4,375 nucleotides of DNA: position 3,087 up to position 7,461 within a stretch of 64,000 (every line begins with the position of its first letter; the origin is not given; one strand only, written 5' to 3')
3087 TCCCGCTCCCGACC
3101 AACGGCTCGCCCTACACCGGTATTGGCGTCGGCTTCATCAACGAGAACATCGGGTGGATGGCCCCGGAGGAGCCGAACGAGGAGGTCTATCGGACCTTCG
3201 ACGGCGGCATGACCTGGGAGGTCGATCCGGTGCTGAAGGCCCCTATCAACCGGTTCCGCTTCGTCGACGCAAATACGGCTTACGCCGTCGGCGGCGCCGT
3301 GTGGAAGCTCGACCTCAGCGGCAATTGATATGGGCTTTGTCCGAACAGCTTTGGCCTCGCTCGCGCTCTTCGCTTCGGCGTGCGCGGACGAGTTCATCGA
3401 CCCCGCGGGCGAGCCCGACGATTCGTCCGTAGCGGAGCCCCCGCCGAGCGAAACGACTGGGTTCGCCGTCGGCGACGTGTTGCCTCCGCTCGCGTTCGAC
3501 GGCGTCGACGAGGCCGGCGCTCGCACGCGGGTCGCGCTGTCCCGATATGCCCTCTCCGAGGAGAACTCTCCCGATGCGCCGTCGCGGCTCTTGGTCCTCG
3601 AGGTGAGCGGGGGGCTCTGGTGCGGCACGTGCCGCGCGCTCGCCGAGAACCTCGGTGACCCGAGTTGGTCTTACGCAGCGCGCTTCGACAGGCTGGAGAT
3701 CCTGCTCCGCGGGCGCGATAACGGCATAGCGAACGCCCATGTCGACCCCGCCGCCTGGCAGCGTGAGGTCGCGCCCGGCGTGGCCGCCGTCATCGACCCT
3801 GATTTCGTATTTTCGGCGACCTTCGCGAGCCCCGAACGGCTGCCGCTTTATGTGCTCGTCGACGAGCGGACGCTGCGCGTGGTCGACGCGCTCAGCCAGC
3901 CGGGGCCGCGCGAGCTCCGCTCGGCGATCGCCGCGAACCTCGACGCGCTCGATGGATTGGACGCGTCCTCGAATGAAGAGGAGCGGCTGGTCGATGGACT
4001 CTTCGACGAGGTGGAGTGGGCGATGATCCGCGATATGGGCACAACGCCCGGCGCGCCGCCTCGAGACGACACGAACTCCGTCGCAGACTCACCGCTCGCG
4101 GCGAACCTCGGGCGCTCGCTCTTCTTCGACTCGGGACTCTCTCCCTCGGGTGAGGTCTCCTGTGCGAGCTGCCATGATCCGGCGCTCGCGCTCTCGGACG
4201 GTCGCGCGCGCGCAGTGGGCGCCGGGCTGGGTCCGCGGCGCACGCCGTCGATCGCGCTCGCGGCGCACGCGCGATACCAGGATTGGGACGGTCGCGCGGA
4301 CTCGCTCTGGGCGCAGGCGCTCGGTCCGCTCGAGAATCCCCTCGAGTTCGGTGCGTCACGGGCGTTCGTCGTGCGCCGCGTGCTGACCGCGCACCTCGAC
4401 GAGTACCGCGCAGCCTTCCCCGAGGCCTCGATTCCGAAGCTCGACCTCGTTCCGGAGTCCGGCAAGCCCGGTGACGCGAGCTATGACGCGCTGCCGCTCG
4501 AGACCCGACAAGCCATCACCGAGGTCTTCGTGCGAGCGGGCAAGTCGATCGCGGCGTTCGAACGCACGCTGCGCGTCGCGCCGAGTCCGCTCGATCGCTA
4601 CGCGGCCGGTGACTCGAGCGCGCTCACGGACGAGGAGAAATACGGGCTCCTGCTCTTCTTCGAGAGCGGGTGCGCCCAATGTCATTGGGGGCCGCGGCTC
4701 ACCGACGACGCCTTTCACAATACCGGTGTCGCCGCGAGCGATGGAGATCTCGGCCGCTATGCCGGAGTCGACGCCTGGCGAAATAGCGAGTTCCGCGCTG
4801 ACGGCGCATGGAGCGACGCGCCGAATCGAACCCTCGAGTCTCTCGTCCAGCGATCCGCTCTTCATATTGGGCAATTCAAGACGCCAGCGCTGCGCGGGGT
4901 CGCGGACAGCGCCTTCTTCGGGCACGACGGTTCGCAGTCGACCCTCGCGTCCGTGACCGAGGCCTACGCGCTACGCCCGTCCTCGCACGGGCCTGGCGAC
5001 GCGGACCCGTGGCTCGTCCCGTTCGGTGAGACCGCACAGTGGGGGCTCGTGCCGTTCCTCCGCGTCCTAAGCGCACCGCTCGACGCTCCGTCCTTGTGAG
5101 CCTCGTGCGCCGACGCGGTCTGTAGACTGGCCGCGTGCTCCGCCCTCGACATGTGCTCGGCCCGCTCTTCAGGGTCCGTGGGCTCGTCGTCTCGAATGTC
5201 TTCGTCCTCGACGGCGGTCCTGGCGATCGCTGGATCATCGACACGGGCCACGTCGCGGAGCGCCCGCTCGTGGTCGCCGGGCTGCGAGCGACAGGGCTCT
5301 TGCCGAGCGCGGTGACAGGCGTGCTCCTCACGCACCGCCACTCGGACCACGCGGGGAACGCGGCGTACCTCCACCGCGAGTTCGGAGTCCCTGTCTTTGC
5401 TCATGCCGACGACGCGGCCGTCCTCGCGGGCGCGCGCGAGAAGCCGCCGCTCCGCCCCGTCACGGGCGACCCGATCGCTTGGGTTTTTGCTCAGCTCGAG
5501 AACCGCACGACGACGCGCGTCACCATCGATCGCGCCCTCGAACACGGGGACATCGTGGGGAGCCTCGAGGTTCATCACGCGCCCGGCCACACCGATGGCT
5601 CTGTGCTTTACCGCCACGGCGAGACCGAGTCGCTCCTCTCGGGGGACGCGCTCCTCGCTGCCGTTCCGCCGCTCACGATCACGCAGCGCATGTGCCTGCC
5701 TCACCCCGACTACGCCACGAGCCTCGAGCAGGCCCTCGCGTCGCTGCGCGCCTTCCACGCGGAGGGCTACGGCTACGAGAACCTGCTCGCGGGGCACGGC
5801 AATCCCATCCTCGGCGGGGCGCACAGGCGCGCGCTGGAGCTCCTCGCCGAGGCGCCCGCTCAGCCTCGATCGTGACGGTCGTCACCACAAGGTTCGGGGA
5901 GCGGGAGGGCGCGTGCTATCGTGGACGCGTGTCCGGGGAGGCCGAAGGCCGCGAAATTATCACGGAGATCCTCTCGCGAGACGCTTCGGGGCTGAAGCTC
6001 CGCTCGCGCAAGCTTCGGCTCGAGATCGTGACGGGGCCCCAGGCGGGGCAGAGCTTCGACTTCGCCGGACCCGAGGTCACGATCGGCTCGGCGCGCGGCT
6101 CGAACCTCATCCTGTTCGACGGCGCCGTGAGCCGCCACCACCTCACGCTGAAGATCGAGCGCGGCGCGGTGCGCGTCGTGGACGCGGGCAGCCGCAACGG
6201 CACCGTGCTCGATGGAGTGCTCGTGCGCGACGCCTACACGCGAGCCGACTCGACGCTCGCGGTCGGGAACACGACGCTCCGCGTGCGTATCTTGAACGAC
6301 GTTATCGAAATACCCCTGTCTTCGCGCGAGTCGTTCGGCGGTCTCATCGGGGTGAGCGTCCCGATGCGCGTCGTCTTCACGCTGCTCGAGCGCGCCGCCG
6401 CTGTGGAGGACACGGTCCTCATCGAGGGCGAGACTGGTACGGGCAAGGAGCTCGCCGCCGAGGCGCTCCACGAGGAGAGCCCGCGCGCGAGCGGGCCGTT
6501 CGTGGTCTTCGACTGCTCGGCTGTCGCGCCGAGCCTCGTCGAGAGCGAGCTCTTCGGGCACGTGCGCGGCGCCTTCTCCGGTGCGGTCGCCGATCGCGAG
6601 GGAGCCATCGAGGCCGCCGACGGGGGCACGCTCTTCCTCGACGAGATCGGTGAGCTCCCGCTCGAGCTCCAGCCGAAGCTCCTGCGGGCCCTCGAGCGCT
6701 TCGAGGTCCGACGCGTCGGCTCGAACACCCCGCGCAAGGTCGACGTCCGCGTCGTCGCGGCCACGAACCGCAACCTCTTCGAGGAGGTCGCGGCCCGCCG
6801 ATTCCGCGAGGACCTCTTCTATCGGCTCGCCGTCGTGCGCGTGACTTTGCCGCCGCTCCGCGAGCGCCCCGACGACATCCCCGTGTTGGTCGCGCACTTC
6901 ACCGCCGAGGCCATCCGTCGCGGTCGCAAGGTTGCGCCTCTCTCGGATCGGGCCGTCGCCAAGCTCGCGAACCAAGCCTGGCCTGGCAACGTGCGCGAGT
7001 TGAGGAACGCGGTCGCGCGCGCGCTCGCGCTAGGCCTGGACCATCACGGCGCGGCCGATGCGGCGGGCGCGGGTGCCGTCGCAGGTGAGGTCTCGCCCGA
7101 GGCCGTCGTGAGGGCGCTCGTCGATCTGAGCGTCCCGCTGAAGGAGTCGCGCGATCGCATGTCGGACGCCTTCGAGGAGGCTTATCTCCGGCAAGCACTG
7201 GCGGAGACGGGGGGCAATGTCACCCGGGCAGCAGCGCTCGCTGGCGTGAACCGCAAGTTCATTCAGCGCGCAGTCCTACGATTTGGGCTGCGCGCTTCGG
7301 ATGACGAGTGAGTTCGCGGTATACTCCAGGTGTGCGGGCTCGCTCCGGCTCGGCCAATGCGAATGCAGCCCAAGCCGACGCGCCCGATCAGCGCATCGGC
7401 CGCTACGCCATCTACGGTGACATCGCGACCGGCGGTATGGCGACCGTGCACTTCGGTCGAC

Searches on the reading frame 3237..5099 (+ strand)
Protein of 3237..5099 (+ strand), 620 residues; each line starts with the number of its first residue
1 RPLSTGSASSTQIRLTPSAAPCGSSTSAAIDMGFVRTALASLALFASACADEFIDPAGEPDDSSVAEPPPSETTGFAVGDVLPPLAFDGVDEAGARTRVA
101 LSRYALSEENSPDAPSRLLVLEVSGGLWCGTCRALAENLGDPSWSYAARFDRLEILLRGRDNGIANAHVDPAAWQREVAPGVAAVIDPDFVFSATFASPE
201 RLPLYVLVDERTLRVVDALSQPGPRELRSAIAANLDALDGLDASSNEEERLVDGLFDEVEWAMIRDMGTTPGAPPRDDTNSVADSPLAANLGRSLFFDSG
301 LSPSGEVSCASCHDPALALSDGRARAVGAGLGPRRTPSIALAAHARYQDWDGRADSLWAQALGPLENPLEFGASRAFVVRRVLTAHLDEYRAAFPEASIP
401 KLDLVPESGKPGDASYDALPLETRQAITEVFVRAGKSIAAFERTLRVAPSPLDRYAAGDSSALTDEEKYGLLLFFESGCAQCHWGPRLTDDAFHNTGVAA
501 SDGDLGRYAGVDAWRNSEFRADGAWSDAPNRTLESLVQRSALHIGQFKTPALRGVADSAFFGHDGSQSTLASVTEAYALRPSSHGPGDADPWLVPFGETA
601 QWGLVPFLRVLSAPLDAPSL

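Call 54: search_protein_families(library=pfam, proteins=[window:3237-5099:+], max_evalue=0.001)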
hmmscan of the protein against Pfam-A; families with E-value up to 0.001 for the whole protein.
window:3237-5099:+ (620 aa): 1 family
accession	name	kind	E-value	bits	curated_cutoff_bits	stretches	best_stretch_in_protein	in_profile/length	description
PF03150.19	CCP_MauG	-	6.7e-34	118.1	25.6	1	289-460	4-148/149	Di-haem cytochrome c peroxidase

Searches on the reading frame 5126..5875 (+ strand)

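Call 54: search_protein_families(library=pfam, proteins=[window:5126-5875:+], max_evalue=0.001)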
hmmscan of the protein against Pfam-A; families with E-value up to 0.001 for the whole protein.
window:5126-5875:+ (249 aa): 2 families
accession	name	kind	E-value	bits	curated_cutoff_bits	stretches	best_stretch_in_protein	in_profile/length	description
PF00753.33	Lactamase_B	-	7.7e-25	88.4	22.7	1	19-210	2-187/196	Metallo-beta-lactamase superfamily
PF12706.13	Lactamase_B_2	-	0.00022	21.3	27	1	60-103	28-73/200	Beta-lactamase superfamily domain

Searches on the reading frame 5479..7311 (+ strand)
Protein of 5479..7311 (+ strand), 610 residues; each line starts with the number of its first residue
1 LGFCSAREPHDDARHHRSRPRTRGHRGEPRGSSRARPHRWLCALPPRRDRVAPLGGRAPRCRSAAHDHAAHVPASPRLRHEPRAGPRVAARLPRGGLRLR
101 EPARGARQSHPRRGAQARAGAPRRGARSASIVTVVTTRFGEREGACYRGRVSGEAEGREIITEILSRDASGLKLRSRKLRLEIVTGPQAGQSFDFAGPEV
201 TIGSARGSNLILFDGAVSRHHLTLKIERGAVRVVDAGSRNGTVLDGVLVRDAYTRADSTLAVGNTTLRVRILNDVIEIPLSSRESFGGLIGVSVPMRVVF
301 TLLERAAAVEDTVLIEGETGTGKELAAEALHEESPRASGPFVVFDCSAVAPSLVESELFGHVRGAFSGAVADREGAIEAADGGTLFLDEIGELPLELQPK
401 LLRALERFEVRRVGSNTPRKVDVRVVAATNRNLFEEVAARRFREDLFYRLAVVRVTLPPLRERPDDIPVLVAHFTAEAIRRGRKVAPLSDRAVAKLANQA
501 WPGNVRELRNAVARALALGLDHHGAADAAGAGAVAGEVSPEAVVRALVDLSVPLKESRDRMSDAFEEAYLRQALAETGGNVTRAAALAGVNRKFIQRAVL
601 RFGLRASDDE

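Call 54: search_protein_families(library=pfam, proteins=[window:5479-7311:+], max_evalue=0.001)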
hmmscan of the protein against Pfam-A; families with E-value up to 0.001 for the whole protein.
window:5479-7311:+ (610 aa): 9 families
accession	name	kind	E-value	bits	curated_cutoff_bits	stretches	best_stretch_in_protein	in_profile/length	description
PF00158.32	Sigma54_activat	-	1.2e-64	217.5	20.2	1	290-455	2-167/168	Sigma-54 interaction domain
PF14532.12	Sigma54_activ_2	-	1.1e-17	65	25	1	291-460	2-138/138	Sigma-54 interaction domain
PF25601.1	AAA_lid_14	-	2.6e-16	59.7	27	1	461-518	1-59/87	AAA+ ATPase lid domain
PF16697.10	Yop-YscD_cpl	-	1e-14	55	33.2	1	182-269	1-90/94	Inner membrane component of T3SS, cytoplasmic domain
PF00498.31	FHA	-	2.7e-10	40.9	20.7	1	200-251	1-53/67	FHA domain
PF02954.25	HTH_8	-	8.4e-06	25.9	22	1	565-593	5-33/42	Bacterial regulatory protein, Fis family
PF01078.27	Mg_chelatase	-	1.6e-05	24.8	20.3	0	368-430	93-157/207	Magnesium chelatase, subunit ChlI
PF00004.35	AAA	-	2.8e-05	25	21.2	1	313-444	1-125/131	ATPase family associated with various cellular activities (AAA)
PF07728.20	AAA_5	-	6.8e-05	23.3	22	1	313-432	2-124/139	AAA domain (dynein-related subfamily)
